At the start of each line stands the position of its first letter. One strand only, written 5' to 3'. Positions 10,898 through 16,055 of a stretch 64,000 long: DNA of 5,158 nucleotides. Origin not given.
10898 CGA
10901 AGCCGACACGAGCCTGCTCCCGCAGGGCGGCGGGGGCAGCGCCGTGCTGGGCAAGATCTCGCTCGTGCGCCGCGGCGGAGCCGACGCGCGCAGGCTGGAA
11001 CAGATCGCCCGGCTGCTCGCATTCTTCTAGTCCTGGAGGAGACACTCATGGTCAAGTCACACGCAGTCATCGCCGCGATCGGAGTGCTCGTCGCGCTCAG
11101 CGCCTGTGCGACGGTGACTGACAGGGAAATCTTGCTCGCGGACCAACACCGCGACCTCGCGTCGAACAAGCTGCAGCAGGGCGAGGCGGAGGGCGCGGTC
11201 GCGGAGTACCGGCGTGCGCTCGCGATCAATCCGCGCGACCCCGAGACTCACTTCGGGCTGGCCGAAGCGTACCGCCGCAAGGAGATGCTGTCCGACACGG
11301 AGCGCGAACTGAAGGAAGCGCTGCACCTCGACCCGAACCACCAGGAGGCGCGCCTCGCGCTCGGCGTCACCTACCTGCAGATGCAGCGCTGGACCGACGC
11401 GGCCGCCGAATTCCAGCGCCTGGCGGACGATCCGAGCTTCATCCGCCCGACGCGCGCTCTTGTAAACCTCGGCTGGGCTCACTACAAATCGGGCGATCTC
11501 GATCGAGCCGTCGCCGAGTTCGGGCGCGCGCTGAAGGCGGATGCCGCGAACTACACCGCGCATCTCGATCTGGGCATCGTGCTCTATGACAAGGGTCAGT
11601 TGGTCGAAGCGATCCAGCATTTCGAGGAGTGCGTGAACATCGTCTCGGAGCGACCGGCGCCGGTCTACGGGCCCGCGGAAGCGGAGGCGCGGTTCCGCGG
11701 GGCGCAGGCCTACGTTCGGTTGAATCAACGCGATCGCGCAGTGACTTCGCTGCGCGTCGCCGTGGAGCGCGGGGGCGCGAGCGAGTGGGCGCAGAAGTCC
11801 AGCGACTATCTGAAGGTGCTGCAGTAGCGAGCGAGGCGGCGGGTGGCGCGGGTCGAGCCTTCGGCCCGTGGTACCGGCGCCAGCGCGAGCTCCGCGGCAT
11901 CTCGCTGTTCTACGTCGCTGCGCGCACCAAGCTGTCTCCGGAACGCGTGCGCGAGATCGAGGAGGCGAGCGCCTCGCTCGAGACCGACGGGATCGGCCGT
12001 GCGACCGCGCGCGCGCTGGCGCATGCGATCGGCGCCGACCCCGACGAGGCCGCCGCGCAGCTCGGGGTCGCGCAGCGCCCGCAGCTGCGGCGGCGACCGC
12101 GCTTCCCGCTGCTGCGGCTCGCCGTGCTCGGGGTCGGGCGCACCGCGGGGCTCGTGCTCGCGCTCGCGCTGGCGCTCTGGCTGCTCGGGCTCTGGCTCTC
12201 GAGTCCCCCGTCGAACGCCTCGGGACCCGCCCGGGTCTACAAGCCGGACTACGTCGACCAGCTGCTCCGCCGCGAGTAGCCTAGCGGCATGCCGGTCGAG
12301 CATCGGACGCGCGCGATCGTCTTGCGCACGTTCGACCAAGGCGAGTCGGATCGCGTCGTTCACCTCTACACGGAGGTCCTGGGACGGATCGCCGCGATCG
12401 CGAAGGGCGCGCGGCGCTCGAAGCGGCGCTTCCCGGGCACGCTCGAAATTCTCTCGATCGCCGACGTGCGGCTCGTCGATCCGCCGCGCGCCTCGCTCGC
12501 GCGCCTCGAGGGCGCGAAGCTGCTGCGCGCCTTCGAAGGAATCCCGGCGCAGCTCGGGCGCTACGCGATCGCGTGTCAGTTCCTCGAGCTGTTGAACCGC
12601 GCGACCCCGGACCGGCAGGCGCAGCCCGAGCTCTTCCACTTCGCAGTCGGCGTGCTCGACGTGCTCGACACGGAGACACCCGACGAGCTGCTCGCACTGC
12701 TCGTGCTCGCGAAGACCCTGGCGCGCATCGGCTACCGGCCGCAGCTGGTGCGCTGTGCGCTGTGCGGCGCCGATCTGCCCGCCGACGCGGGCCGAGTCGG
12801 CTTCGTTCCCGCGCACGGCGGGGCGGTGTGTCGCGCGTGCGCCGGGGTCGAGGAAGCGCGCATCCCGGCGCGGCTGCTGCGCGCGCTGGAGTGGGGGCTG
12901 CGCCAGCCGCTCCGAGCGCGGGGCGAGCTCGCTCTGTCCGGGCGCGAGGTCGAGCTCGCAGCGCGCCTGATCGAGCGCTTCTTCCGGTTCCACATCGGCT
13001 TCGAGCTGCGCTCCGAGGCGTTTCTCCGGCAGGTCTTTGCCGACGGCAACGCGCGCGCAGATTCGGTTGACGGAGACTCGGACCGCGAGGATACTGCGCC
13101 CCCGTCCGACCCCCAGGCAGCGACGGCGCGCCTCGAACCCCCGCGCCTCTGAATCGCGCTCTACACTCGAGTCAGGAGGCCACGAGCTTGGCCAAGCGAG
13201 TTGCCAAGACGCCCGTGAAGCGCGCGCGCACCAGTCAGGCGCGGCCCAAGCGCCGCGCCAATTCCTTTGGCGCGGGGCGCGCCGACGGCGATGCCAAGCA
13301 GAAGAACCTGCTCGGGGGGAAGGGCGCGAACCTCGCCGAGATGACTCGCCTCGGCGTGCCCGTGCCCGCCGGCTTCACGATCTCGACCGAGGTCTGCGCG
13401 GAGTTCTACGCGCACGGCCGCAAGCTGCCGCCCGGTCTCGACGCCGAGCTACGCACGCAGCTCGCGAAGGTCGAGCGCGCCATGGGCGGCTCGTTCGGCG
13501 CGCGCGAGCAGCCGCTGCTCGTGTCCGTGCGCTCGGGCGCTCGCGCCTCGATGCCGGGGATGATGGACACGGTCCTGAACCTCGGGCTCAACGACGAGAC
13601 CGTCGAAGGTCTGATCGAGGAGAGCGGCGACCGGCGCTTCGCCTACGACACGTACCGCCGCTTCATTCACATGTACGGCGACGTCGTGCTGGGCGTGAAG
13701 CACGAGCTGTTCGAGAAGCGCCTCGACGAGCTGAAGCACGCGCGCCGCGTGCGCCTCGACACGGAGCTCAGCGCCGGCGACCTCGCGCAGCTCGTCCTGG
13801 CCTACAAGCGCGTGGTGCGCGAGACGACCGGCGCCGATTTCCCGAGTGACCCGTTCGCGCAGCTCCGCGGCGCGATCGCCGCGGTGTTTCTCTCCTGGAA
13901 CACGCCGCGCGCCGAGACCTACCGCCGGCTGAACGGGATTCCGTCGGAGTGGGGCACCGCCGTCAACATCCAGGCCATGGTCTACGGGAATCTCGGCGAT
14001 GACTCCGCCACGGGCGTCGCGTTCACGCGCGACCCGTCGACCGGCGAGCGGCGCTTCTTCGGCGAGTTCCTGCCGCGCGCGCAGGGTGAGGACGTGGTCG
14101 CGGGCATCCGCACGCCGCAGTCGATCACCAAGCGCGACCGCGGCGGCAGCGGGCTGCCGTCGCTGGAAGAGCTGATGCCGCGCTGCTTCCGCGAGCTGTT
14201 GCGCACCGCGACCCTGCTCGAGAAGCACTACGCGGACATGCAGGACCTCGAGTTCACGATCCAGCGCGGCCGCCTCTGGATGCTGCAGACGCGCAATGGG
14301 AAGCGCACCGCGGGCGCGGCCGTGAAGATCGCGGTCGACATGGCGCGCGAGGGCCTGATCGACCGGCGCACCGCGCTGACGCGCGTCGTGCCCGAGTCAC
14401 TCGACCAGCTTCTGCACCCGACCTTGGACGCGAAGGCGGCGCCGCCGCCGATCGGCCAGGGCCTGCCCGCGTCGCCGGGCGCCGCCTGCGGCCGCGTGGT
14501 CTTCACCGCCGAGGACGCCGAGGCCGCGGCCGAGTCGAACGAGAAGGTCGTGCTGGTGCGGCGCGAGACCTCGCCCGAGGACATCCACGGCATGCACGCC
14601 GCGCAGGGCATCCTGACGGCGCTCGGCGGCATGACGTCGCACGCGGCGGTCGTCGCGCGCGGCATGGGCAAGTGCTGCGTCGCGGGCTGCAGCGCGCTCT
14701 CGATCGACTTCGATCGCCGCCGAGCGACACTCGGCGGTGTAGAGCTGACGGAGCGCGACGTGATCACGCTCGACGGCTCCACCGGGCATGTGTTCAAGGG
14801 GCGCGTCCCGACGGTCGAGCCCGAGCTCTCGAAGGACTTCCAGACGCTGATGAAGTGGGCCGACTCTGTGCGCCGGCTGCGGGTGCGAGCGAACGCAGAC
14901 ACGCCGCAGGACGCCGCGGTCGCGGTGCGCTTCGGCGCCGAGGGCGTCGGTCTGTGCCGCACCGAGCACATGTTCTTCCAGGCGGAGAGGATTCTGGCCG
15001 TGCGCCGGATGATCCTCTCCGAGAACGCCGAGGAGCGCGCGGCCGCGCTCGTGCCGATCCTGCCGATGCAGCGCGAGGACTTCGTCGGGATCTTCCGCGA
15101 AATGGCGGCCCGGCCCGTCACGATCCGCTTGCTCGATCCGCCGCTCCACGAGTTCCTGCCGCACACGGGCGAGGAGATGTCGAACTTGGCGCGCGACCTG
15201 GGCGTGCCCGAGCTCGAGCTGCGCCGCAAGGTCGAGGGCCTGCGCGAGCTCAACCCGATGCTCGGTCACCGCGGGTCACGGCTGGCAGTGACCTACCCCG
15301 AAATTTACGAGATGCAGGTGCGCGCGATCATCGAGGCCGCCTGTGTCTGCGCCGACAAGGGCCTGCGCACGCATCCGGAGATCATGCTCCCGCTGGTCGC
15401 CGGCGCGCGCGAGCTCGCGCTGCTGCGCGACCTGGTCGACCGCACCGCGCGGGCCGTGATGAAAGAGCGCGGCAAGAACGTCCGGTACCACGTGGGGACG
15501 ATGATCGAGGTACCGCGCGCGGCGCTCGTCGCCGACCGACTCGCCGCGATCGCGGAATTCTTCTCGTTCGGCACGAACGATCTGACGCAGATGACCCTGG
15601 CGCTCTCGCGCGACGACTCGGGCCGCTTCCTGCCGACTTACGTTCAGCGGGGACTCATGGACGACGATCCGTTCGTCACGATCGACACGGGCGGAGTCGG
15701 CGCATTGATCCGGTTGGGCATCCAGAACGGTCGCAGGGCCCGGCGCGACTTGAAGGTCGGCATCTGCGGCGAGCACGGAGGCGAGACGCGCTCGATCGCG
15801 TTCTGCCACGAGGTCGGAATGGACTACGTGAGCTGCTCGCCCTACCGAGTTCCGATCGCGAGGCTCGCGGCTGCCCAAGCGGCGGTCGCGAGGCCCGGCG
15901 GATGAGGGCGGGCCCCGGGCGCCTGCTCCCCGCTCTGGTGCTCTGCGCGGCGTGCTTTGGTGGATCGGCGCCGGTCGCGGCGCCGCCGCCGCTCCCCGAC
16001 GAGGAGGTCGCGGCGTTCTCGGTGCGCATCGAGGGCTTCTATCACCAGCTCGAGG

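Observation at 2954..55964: Iterated 9-bp palindrome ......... (often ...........) embedded in genes in all three reading frames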

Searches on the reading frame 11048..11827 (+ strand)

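Call 23: search_protein_families(library=pfam, proteins=[window:11048-11827:+])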
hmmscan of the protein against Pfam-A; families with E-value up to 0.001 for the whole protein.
window:11048-11827:+ (259 aa): 20 families
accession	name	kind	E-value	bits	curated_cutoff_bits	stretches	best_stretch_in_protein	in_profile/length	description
PF13414.12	TPR_11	-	4.6e-25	87.5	26.8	2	43-75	6-38/42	TPR repeat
PF14559.12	TPR_19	-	2e-24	86.1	25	3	85-127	11-53/68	Tetratricopeptide repeat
PF07719.23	TPR_2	-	4.1e-24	83.1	27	1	136-165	2-31/34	Tetratricopeptide repeat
PF13432.12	TPR_16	-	5.2e-24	84.8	32.7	3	140-194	2-56/65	Tetratricopeptide repeat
PF00515.34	TPR_1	-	9.5e-19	66.8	27.8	0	136-165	2-31/34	Tetratricopeptide repeat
PF13431.12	TPR_17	-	3.7e-17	61.5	24.4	0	54-79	2-27/34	Tetratricopeptide repeat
PF13428.12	TPR_14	-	6.6e-17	60.8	23.5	1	34-74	4-44/44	Tetratricopeptide repeat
PF13181.12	TPR_8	-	1.1e-16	59.9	25.7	1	136-168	2-34/34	Tetratricopeptide repeat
PF13174.12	TPR_6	-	3.9e-15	55.8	26.3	0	137-163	2-28/33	Tetratricopeptide repeat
PF13424.12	TPR_12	-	4.1e-14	53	30.1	1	171-240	5-73/77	Tetratricopeptide repeat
PF13176.12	TPR_7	-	2.7e-10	39.9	27.9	0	137-161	1-25/36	Tetratricopeptide repeat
PF13374.12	TPR_10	-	3.3e-10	40.1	27.5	0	137-163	4-30/42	Tetratricopeptide repeat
PF12895.13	ANAPC3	-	1.1e-09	38.9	27.2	0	47-123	5-80/82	Anaphase-promoting complex, cyclosome, subunit 3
PF23914.1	TPR_CcmH_CycH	-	3.6e-09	37.1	42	1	41-126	60-148/158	Cytochrome c-type biogenesis protein H TPR domain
PF14561.12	TPR_20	-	2.8e-08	34.4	25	0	86-122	9-45/90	Tetratricopeptide repeat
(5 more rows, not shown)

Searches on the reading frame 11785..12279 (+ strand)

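Call 23: search_protein_families(library=pfam, proteins=[window:11785-12279:+])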
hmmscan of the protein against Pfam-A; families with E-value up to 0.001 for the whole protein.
window:11785-12279:+ (164 aa): 2 families
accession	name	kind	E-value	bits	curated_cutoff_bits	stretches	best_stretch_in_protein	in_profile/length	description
PF13413.12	HTH_25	-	4e-07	30.2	24.6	1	31-88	3-61/62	Helix-turn-helix domain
PF13560.12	HTH_31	-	0.00051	20.7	27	0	31-91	7-63/64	Helix-turn-helix domain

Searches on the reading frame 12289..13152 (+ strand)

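Call 23: search_protein_families(library=pfam, proteins=[window:12289-13152:+])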
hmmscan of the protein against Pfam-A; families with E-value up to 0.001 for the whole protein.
window:12289-13152:+ (287 aa): 2 families
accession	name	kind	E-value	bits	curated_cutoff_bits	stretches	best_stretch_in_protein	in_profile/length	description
PF02565.21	RecO_C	-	1.3e-26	93.7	22.1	1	88-242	3-155/157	Recombination protein O C terminal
PF11967.14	RecO_N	-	2.6e-18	66.3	27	1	4-82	3-80/80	Recombination protein O N terminal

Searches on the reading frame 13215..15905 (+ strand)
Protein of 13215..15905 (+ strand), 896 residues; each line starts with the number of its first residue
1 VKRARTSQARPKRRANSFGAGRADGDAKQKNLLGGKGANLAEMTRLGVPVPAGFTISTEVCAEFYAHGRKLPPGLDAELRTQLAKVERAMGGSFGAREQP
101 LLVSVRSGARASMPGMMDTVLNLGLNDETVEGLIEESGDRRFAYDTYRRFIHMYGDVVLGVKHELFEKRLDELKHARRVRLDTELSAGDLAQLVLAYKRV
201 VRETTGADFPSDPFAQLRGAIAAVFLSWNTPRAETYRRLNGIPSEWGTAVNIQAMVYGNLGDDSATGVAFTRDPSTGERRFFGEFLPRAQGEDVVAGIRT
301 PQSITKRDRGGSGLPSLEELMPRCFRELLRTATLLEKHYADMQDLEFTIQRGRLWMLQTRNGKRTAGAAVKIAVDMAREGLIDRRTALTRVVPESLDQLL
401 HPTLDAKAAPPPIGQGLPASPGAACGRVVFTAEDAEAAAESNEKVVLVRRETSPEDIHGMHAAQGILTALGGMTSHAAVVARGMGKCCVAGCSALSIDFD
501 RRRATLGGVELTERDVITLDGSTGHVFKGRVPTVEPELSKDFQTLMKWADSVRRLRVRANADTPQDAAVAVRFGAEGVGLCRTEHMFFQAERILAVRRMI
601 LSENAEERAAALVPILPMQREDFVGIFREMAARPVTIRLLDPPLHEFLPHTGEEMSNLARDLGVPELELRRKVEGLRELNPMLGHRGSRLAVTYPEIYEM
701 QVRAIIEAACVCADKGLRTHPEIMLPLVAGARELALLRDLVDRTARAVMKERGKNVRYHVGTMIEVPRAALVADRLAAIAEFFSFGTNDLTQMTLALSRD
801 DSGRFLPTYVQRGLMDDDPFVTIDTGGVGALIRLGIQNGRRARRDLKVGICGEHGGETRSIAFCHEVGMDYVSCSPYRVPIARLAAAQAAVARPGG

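Call 23: search_protein_families(library=pfam, proteins=[window:13215-15905:+])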
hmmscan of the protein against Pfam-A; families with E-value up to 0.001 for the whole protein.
window:13215-15905:+ (896 aa): 3 families
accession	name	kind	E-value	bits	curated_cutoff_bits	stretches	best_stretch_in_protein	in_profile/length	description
PF02896.24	PEP-utilizers_C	-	1.6e-79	267.5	22.8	1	539-890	4-292/293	PEP-utilising enzyme, PEP-binding domain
PF01326.24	PPDK_N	-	3.6e-56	191.3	27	3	76-307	78-223/328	Pyruvate phosphate dikinase, AMP/ATP-binding domain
PF00391.29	PEP-utilizers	-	1.8e-24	85.5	23.1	1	443-524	3-72/72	PEP-utilising enzyme, mobile domain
